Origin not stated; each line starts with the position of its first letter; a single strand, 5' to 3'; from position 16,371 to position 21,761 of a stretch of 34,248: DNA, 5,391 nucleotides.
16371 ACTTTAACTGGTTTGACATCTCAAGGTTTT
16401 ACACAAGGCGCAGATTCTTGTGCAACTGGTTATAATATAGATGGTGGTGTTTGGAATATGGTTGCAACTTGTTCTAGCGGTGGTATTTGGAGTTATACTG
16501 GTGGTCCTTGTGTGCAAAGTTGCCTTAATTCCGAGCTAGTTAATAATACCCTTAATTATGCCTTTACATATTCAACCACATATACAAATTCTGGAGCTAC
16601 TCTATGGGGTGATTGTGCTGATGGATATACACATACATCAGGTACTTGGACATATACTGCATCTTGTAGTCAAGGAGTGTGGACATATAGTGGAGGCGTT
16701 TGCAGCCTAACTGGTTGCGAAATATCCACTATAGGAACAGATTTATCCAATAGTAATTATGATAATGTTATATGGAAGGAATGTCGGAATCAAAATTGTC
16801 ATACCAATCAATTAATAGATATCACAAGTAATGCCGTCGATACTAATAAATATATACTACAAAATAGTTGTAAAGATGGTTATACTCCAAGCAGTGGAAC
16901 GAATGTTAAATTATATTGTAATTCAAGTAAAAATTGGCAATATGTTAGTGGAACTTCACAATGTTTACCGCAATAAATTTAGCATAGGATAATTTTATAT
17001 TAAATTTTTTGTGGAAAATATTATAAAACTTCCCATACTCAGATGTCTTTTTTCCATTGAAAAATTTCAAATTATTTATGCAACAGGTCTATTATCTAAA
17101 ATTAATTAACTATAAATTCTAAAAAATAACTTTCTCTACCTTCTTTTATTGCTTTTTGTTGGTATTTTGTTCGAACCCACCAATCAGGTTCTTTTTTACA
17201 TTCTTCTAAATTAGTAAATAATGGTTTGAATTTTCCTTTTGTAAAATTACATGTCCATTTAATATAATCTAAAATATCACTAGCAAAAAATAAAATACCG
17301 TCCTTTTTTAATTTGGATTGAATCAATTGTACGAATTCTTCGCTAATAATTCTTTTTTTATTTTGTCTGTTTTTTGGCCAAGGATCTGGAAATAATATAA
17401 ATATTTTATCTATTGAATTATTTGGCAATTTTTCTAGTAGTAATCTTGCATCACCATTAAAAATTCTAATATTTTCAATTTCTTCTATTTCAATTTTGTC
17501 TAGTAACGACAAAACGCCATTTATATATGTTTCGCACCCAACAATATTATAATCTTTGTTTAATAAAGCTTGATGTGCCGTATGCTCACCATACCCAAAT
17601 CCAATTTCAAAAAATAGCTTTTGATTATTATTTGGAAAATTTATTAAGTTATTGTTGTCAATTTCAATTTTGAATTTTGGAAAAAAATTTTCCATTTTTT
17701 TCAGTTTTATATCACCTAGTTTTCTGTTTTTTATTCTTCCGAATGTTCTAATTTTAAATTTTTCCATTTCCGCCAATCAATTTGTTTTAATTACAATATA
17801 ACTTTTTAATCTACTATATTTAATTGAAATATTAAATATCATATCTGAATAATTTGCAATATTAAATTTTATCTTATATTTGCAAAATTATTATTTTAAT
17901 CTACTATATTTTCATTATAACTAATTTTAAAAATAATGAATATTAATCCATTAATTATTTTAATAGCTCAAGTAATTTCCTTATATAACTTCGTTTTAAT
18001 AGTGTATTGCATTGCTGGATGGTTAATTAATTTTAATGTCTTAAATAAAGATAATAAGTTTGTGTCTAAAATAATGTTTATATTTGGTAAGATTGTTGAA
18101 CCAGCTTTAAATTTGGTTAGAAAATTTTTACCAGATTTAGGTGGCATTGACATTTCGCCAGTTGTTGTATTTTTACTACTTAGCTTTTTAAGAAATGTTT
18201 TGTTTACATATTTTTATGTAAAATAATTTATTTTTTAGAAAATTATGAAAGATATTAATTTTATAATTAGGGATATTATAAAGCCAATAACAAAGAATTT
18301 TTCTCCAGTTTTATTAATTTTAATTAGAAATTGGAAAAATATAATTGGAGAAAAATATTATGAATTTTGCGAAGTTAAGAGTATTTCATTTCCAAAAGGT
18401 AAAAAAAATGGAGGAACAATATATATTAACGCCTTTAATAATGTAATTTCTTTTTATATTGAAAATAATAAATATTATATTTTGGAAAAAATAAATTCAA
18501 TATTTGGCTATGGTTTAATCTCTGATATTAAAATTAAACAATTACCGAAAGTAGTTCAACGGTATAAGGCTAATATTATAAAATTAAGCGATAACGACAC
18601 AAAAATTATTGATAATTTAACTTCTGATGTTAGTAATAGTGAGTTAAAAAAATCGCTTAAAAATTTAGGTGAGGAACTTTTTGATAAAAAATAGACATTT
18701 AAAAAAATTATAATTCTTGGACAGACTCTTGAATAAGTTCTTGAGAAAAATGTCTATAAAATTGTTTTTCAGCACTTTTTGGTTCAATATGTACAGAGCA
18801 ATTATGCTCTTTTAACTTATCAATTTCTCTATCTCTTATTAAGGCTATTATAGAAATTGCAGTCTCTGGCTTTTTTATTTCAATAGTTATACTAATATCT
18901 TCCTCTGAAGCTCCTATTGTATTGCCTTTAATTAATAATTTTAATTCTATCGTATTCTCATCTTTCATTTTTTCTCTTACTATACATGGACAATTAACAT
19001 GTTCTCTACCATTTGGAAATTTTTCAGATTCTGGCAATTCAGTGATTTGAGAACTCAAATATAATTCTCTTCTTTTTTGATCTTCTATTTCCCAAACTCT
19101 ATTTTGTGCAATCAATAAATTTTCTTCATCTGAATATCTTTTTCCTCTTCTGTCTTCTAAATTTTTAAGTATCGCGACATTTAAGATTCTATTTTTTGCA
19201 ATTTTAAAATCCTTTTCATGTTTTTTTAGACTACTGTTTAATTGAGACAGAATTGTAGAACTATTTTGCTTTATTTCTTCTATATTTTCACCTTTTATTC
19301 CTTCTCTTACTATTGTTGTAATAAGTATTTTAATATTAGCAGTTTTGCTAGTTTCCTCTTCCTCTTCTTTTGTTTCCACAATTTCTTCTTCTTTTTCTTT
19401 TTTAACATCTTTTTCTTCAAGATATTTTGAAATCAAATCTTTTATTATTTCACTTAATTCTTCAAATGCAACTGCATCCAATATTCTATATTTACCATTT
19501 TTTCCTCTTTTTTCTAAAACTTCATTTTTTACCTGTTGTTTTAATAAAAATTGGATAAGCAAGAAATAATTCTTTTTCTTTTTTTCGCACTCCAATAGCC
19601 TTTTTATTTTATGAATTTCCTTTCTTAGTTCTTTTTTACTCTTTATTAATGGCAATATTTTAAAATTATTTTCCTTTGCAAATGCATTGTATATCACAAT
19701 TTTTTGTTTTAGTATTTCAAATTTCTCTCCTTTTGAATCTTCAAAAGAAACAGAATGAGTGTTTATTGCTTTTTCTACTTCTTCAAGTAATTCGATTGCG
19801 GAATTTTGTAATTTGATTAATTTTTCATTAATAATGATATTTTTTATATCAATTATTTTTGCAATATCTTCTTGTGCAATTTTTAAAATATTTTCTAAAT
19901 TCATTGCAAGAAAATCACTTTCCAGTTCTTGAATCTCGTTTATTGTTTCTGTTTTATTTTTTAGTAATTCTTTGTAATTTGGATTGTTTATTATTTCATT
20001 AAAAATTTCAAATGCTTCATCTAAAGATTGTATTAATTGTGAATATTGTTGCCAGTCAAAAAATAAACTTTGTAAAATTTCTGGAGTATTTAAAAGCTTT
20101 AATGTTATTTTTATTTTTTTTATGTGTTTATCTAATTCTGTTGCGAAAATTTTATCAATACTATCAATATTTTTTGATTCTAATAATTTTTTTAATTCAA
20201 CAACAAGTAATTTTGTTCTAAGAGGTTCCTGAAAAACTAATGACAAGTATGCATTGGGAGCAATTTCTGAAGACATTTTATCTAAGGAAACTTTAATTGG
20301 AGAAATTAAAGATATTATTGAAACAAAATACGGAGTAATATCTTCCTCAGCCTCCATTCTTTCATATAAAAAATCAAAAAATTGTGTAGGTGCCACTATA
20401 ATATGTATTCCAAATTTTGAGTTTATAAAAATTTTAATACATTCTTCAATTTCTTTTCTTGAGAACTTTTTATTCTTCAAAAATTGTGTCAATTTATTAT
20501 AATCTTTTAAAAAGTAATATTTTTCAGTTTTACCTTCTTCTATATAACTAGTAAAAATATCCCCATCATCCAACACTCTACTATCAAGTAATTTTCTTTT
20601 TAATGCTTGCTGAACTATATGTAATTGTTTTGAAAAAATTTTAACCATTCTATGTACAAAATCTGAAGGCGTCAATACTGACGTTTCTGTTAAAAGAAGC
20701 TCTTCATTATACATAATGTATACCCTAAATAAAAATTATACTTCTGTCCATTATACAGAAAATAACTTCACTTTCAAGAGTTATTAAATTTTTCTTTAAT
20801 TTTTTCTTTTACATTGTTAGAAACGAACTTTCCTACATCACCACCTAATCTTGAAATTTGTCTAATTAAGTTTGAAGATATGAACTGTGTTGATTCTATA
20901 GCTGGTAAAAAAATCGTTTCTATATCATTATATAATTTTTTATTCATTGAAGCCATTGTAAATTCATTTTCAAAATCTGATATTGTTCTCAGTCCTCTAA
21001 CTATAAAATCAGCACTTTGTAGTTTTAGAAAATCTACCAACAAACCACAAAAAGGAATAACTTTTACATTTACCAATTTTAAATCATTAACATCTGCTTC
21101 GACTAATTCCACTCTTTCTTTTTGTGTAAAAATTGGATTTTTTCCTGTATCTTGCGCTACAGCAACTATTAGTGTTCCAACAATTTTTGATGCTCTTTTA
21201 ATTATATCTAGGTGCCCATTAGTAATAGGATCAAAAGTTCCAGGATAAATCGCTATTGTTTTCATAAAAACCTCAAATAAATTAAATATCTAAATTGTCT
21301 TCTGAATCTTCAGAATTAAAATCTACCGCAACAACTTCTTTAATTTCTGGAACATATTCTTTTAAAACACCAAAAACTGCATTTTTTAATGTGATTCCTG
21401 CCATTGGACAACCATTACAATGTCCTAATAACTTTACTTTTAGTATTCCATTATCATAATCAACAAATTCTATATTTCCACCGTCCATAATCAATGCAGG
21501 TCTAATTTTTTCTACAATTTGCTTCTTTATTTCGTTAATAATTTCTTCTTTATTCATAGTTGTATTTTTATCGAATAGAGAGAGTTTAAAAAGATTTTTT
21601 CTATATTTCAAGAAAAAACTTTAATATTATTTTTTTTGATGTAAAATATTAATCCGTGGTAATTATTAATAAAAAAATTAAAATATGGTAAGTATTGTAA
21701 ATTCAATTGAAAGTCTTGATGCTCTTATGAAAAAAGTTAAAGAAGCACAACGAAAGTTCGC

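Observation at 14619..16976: Pilin-type N-terminus fused to a tandem array of Sushi/CCP-like modules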

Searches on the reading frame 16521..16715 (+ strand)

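Call 7: search_protein_families(library=pfam, proteins=[window:16521-16715:+], max_evalue=10)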
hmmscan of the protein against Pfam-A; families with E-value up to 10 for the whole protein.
seq(65 aa): 1 family
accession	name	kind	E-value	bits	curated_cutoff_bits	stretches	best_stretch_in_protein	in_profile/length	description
PF24216.1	DUF7435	-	0.048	14.3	27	1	24-45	2-20/60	Domain of unknown function (DUF7435)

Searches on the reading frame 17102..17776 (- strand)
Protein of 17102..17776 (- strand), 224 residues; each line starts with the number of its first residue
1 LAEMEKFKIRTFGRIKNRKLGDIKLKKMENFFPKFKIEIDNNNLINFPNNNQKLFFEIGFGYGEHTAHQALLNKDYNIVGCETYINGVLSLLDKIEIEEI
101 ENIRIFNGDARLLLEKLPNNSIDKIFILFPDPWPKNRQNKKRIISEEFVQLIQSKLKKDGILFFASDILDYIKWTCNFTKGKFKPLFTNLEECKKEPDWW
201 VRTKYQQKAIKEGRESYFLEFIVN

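Call 21: search_protein_families(library=pfam, proteins=[window:17102-17776:-], max_evalue=0.001)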
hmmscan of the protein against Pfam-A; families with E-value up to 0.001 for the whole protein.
window:17102-17776:- (224 aa): 1 family
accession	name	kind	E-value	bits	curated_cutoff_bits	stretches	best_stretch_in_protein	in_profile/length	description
PF02390.23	Methyltransf_4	-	8.6e-45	152.7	24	1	52-218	2-172/173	Putative methyltransferase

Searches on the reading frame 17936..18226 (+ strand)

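Call 21: search_protein_families(library=pfam, proteins=[window:17936-18226:+], max_evalue=0.001)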
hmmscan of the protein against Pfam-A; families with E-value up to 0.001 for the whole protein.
window:17936-18226:+ (96 aa): 1 family
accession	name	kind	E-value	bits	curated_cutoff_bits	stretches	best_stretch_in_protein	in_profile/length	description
PF02325.22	YGGT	-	5.3e-17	62.4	27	1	13-89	3-70/70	YGGT family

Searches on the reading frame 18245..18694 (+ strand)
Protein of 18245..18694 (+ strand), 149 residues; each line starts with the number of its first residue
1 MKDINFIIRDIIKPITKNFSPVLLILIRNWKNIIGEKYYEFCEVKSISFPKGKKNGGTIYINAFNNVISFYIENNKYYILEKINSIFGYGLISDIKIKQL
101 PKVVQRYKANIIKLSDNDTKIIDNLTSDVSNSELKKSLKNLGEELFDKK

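Call 21: search_protein_families(library=pfam, proteins=[window:18245-18694:+], max_evalue=0.001)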
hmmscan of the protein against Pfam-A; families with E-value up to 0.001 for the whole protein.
window:18245-18694:+ (149 aa): 1 family
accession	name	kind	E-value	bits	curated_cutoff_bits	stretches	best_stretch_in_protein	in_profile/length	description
PF05258.17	DciA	-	4e-08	33.8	24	1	26-97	25-89/89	Dna[CI] antecedent, DciA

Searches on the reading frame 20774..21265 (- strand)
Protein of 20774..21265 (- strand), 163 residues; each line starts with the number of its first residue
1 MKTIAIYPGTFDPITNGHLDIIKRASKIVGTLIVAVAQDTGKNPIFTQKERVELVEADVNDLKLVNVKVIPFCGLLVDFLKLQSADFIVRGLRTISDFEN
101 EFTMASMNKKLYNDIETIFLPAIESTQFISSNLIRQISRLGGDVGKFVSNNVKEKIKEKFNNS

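Call 65: search_protein_families(library=pfam, proteins=[window:20774-21265:-], max_evalue=0.001)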
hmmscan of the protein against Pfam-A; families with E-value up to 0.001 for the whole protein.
window:20774-21265:- (163 aa): 2 families
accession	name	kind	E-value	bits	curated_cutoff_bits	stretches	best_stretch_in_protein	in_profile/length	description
PF01467.32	CTP_transf_like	-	2.1e-27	96.4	21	1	6-136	1-132/133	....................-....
PF08218.17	Citrate_ly_lig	-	0.00093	19.4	20.9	0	12-67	9-62/182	Citrate lyase ligase C-terminal domain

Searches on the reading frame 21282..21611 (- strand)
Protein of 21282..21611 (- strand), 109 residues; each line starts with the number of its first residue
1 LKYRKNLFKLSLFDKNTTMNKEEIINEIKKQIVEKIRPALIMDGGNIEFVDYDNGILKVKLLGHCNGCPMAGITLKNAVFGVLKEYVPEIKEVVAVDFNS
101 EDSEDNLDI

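Call 65: search_protein_families(library=pfam, proteins=[window:21282-21611:-], max_evalue=0.001)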
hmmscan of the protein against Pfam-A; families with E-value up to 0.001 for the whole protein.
window:21282-21611:- (109 aa): 1 family
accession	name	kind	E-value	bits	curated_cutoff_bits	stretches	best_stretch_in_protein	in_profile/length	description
PF01106.22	NifU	-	1.4e-25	89.6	27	1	30-94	2-67/67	NifU-like domain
